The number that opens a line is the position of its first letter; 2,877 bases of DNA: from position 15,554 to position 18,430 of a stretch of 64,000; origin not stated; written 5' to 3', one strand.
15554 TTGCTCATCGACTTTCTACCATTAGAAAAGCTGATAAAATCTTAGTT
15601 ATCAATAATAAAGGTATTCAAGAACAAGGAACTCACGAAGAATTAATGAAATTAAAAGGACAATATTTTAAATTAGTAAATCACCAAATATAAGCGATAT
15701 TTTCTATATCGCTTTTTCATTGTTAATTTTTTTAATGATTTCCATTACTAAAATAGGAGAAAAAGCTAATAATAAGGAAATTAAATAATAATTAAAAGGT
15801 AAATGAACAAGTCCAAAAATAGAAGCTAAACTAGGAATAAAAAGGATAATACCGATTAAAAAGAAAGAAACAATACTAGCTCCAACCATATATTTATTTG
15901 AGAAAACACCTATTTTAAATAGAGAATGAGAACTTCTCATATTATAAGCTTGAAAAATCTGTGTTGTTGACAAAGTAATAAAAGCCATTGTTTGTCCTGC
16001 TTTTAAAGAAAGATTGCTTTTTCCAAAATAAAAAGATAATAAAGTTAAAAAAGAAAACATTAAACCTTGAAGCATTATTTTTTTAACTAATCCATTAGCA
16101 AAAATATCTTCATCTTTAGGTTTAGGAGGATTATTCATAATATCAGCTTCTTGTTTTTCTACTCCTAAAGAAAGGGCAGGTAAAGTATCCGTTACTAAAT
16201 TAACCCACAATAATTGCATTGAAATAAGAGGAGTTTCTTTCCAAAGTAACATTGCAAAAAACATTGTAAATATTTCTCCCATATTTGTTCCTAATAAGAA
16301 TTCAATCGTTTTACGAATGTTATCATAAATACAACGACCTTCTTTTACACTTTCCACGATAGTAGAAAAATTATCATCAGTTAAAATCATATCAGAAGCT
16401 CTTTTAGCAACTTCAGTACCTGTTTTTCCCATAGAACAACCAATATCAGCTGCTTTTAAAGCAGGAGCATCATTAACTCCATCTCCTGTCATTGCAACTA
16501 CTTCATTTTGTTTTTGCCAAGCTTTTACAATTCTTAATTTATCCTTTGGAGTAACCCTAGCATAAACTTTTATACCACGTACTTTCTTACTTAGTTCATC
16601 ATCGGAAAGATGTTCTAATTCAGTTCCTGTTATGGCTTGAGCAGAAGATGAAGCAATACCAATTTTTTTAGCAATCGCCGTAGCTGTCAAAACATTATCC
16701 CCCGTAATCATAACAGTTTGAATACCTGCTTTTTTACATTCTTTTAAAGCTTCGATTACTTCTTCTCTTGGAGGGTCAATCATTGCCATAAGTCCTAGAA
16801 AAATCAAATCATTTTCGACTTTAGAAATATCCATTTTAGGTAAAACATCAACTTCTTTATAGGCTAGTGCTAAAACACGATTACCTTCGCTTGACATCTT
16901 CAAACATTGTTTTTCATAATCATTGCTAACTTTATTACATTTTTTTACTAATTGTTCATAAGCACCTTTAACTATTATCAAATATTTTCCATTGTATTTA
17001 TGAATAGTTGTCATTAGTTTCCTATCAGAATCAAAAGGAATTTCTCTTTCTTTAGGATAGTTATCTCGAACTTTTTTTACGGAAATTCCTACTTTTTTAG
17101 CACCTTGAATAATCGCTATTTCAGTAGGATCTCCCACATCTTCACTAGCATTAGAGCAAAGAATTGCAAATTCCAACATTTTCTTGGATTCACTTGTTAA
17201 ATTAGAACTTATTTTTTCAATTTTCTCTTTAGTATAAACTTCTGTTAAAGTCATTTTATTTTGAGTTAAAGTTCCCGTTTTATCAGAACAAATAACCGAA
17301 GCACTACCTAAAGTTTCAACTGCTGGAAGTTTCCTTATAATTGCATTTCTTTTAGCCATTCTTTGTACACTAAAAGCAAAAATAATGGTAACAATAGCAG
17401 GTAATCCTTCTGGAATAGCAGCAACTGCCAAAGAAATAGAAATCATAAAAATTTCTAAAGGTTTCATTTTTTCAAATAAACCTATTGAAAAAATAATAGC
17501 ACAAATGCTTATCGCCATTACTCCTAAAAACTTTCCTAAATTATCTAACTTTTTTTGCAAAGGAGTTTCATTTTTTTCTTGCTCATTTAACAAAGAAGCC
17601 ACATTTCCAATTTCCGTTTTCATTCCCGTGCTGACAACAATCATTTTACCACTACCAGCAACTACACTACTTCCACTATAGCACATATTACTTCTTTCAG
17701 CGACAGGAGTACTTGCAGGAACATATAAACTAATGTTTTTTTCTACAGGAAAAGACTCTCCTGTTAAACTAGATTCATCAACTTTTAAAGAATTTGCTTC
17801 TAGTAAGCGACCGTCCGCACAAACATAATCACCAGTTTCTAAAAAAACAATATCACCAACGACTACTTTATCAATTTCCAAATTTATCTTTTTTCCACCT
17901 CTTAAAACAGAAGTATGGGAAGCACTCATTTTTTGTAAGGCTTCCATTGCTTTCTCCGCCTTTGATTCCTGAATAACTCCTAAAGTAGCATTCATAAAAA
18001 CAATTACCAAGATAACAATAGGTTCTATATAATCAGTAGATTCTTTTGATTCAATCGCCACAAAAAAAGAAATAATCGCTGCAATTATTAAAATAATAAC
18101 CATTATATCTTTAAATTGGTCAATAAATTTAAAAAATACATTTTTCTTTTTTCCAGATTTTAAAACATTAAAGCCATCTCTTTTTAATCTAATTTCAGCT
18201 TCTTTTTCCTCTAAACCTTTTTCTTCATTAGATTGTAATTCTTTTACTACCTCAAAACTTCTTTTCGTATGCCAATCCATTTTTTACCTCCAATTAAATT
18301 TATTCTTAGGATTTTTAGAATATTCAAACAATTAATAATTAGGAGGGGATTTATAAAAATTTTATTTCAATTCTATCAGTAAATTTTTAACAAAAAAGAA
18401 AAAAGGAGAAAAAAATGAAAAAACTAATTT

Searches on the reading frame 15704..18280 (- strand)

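Call 59: search_protein_families(library=ncbifam, proteins=[window:15704-18280:-], max_evalue=0.00001)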
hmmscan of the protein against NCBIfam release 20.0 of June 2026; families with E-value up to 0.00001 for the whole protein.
window:15704-18280:- (858 aa): 23 families
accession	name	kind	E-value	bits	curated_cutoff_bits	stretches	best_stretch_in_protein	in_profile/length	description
TIGR01522.1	ATPase-IIA2_Ca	equivalog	2.1e-215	717.3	798.3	1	10-856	11-853/854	calcium-transporting P-type ATPase, PMR1-type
TIGR01116.1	ATPase-IIA1_Ca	equivalog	2.7e-197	657.5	703.4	1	53-851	2-796/799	calcium-translocating P-type ATPase, SERCA-type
TIGR01517.1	ATPase-IIB_Ca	equivalog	3.1e-167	558.4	507.05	1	10-853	43-880/882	calcium-translocating P-type ATPase, PMCA-type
TIGR01106.1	ATPase-IIC_X-K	subfamily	1.1e-144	483.6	946.1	2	1-548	15-613/997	Na,H/K antiporter P-type ATPase subunit alpha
TIGR01523.1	ATPase-IID_K-Na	equivalog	1.1e-142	476.7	645.05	3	382-751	457-855/997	potassium/sodium efflux P-type ATPase, fungal-type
TIGR01647.1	ATPase-IIIA_H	equivalog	4.7e-129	431.8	615.5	1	22-789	1-731/755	plasma-membrane proton-efflux P-type ATPase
TIGR01524.1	ATPase-IIIB_Mg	equivalog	1.8e-124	416.6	610.75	1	11-853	22-860/867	magnesium-translocating P-type ATPase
NF011702.0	PRK15122.1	subfamily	8.7e-118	394.6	975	1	11-852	39-898/907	magnesium-translocating P-type ATPase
TIGR01494.1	ATPase_P-type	subfamily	8.3e-107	357.6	62.3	3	89-354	1-238/478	HAD-IC family P-type ATPase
TIGR01657.1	P-ATPase-V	hypoth_equivalog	1.2e-80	271.4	618.25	2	91-561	197-716/1055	ATP13A2 family polyamine export P-type ATPase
TIGR01525.1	ATPase-IB_hvy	subfamily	7.1e-79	266.1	346.25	2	62-544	3-429/560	heavy metal translocating P-type ATPase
TIGR01512.1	ATPase-IB2_Cd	subfamily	4.5e-60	203.8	313.5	3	75-376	9-282/494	cadmium family heavy metal-translocating P-type ATPase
TIGR01511.1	ATPase-IB1_Cu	subfamily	2e-58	198.6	397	3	59-396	19-331/542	copper-translocating P-type ATPase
NF008262.1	PRK11033.1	equivalog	7.5e-51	173.4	1005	2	85-543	196-599/731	zinc/cadmium/mercury/lead-transporting ATPase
NF033775.1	P_type_ZntA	exception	2e-44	152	1240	3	86-356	202-459/732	Zn(II)/Cd(II)/Pb(II) translocating P-type ATPase ZntA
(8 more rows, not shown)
